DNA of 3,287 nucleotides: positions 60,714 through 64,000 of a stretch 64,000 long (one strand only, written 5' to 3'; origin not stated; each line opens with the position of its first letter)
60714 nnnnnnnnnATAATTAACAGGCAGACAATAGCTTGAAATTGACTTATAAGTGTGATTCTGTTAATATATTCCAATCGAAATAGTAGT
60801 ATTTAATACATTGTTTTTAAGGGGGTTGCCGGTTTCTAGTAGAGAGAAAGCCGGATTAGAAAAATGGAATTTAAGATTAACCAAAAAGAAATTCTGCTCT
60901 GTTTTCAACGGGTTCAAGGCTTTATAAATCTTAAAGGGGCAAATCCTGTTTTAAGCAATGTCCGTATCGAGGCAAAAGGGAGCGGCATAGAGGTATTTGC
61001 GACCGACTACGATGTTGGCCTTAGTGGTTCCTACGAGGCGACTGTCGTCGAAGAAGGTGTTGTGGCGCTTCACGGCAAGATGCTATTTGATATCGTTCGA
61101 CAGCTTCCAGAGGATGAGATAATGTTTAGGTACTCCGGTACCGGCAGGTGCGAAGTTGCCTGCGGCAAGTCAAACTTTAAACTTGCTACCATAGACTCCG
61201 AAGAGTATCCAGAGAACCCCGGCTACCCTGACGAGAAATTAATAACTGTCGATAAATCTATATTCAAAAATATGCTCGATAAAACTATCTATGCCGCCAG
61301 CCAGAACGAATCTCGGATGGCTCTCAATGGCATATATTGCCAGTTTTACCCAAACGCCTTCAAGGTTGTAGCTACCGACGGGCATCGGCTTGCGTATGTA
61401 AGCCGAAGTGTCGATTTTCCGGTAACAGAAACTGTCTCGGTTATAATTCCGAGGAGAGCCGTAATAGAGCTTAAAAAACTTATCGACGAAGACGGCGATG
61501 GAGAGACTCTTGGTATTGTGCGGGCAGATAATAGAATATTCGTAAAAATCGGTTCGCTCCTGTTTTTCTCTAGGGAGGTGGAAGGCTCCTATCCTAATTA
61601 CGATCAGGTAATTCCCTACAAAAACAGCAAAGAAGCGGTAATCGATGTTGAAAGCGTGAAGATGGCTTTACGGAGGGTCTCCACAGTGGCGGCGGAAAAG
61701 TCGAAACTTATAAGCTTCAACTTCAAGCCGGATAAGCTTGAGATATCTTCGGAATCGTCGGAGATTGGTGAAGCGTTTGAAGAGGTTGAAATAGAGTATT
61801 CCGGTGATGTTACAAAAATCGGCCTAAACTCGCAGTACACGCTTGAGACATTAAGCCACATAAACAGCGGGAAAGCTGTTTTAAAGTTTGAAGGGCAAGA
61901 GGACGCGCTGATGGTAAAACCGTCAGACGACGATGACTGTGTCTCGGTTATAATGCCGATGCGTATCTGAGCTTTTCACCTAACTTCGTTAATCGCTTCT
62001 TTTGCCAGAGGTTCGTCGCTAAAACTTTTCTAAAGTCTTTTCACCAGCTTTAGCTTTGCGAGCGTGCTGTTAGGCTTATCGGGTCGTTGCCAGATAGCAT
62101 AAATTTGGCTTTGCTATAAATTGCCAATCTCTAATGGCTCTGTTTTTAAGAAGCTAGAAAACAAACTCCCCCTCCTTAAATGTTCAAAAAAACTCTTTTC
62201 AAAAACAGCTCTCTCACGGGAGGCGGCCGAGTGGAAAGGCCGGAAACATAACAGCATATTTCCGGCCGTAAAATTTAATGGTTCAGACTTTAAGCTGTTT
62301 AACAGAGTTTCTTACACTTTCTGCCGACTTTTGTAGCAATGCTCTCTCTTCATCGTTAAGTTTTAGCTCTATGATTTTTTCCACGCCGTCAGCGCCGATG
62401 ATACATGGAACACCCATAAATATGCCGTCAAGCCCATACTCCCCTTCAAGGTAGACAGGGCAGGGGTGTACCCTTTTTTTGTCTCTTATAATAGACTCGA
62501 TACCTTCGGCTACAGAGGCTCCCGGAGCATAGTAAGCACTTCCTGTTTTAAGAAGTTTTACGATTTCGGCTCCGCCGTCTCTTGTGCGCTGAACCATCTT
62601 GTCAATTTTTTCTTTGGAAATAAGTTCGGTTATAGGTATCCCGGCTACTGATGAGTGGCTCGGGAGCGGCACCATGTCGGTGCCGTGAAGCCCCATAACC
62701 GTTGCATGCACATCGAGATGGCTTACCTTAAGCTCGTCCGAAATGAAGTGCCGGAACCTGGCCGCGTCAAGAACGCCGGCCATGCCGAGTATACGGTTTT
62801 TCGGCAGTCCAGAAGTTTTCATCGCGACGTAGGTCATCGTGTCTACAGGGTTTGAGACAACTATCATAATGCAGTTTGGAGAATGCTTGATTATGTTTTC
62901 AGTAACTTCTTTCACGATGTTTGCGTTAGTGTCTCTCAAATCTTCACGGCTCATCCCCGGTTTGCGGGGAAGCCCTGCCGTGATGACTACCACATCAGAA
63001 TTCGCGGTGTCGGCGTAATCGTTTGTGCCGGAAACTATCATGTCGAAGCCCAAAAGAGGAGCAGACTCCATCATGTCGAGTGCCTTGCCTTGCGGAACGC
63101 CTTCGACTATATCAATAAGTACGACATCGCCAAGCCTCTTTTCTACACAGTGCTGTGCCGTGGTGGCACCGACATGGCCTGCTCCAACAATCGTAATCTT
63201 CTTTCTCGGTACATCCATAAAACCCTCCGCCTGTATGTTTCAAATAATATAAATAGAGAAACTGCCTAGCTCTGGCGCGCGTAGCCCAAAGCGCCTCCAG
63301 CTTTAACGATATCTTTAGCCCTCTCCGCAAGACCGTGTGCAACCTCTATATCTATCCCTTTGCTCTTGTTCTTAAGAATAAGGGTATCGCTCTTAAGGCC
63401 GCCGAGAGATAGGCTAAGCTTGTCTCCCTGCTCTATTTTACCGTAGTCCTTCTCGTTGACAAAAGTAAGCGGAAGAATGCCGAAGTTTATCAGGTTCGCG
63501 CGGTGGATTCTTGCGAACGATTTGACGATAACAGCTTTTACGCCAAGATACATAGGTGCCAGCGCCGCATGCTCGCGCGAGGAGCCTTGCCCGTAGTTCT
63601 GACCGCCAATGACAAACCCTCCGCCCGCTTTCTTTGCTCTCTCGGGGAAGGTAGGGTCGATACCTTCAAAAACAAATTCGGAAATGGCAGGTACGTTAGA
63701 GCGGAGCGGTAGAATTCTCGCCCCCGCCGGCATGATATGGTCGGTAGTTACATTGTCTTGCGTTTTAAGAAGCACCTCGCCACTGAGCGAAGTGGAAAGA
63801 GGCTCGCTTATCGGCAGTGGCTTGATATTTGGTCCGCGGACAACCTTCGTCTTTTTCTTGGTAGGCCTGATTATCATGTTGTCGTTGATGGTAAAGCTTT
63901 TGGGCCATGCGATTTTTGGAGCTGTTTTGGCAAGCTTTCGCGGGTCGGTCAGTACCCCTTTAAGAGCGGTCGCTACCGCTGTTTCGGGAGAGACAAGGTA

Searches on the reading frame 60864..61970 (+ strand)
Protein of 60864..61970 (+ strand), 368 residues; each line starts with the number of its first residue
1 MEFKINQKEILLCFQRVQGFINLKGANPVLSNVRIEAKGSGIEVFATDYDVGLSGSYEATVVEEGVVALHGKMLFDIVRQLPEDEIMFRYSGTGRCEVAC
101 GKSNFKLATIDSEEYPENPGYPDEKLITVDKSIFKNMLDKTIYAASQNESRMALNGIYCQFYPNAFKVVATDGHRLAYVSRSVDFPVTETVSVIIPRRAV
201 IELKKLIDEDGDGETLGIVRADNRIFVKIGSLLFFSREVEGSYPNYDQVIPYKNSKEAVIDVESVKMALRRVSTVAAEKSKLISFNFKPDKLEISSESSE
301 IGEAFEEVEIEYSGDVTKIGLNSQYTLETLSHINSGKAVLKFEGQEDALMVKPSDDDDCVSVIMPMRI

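Call 96: search_protein_families(library=pfam, proteins=[window:60864-61970:+], max_evalue=0.00001)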
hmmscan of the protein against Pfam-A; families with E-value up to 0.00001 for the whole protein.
window:60864-61970:+ (368 aa): 3 families
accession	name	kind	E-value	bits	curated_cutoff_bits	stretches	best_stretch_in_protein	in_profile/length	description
PF02768.20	DNA_pol3_beta_3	-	2.6e-27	95.5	27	1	248-367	2-121/121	DNA polymerase III beta subunit, C-terminal domain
PF00712.24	DNA_pol3_beta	-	2.7e-26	92.5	24.4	1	1-117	1-118/120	DNA polymerase III beta subunit, N-terminal domain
PF02767.21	DNA_pol3_beta_2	-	2.1e-23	83.3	27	1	129-245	2-116/116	DNA polymerase III beta subunit, central domain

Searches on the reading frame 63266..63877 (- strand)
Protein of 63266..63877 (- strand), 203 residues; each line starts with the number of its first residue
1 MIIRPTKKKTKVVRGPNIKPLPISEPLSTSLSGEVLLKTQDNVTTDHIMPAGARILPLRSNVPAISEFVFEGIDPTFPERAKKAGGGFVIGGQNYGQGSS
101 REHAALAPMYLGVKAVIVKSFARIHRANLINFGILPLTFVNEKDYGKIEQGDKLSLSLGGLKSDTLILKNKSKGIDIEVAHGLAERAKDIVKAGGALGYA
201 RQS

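Call 96: search_protein_families(library=pfam, proteins=[window:63266-63877:-], max_evalue=0.00001)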
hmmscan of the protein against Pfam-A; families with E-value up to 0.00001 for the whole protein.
window:63266-63877:- (203 aa): 1 family
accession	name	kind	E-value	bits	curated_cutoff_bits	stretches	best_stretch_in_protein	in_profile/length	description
PF00694.25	Aconitase_C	-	4.6e-24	85.7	22.8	1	88-141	77-130/131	Aconitase C-terminal domain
